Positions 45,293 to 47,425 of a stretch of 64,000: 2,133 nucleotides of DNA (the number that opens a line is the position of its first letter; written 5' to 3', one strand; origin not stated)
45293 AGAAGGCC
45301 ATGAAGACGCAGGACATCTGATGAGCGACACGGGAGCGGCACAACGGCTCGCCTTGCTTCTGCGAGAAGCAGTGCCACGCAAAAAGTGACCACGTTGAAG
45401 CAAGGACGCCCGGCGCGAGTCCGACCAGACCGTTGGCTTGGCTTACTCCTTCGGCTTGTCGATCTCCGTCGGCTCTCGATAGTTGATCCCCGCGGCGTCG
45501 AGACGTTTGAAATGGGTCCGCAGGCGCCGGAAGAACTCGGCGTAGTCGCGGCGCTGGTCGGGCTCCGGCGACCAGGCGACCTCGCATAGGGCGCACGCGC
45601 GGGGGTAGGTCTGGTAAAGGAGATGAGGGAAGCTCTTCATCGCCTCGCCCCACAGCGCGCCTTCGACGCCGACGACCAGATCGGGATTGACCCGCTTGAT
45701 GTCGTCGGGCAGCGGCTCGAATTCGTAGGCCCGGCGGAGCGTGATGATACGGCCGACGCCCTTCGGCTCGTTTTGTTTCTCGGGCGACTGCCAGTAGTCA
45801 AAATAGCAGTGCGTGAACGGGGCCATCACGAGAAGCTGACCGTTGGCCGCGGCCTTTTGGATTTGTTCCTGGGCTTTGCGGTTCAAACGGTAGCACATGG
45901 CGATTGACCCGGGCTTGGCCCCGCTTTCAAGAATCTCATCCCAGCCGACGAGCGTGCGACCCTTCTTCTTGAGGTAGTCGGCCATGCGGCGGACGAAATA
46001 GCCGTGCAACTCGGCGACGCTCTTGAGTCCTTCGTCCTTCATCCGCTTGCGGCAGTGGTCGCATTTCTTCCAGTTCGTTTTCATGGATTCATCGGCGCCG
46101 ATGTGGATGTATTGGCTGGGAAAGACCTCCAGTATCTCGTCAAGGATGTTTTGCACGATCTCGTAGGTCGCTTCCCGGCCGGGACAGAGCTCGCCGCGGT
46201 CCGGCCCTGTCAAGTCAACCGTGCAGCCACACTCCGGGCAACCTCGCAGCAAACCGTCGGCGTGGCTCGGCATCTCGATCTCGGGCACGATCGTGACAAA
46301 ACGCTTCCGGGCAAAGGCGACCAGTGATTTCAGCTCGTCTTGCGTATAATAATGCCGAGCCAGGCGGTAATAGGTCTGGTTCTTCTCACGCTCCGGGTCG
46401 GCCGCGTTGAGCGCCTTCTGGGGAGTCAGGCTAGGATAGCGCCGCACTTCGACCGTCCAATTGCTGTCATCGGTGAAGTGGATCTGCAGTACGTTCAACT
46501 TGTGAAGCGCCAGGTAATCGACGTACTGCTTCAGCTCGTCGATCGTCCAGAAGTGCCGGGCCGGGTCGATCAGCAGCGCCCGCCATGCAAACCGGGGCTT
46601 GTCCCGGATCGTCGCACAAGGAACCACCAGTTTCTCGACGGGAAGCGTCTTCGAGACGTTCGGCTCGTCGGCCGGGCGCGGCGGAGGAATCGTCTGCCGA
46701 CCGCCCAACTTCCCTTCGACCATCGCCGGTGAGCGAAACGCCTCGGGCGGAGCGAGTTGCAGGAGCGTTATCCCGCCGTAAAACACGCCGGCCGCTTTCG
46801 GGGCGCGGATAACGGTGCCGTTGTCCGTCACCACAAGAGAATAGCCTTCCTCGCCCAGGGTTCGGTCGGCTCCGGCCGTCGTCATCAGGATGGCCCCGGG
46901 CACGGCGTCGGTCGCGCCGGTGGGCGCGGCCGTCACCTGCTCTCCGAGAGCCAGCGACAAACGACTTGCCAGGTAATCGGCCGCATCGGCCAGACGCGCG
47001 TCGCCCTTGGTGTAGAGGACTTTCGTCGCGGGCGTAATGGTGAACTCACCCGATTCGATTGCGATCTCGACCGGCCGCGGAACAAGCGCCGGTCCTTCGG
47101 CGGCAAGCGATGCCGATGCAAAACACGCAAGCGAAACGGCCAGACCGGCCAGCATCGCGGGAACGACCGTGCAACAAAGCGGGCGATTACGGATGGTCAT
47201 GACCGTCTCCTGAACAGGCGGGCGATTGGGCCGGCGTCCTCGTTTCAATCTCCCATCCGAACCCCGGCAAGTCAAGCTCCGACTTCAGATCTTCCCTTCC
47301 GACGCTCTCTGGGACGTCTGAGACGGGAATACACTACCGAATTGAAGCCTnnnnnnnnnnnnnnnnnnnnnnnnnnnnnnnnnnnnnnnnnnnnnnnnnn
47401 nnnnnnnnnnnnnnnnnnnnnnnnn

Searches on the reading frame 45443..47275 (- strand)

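Call 44: search_protein_families(library=pfam, proteins=[window:45443-47275:-], max_evalue=0.001)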
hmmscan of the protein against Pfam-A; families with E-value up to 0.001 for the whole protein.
window:45443-47275:- (610 aa): 2 families
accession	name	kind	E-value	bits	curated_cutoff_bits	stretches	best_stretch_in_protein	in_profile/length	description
PF00728.28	Glyco_hydro_20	-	1.8e-94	317.4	22.3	1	229-570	1-347/348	Glycosyl hydrolase family 20, catalytic domain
PF02838.20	Glyco_hydro_20b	-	9.9e-19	68.8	26.1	1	62-185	2-112/124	Glycosyl hydrolase family 20, domain 2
